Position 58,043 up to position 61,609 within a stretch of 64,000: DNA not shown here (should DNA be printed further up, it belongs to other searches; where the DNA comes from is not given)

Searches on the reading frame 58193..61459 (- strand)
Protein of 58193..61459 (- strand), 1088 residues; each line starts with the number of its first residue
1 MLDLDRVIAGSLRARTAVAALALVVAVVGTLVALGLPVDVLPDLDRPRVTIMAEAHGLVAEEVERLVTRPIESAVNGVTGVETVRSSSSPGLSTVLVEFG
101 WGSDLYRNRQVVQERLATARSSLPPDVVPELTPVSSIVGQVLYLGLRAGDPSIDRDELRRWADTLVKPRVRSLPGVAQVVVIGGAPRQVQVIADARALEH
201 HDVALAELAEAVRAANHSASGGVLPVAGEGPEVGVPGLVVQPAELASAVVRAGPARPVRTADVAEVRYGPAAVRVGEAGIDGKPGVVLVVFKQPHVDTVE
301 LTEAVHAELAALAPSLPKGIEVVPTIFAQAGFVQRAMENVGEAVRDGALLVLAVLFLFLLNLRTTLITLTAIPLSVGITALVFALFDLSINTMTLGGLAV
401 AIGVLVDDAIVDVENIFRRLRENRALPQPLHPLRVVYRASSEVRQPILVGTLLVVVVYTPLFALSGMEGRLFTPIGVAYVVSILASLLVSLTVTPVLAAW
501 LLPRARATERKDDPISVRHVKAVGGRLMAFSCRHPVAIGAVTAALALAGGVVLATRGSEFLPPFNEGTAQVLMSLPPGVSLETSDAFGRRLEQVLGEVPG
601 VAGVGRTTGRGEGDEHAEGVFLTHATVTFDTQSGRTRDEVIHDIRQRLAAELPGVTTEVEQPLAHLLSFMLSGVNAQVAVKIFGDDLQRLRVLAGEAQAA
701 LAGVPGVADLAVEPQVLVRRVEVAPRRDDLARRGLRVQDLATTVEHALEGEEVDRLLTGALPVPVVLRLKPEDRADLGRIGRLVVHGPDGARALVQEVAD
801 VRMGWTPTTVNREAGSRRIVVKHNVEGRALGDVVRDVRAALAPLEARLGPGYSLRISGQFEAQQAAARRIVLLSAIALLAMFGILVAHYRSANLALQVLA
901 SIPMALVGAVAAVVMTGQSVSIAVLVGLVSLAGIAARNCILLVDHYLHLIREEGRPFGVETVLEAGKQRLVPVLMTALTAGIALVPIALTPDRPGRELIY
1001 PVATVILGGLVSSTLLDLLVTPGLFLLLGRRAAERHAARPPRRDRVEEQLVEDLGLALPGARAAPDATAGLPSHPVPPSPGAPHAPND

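Call 23: search_protein_families(library=pfam, proteins=[window:58193-61459:-], max_evalue=0.001)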
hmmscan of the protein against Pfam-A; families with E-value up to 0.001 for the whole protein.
window:58193-61459:- (1088 aa): 3 families
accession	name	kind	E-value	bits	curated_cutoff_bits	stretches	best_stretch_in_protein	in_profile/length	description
PF00873.25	ACR_tran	-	4.5e-231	770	28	1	11-1028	5-1020/1021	AcrB/AcrD/AcrF family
PF03176.21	MMPL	-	5e-06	26.1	20.5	1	302-504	107-305/333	MMPL family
PF02355.23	SecD_SecF_C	-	1.9e-05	24.6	20.5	1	866-1029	29-187/189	Protein export membrane protein SecD/SecF, C-terminal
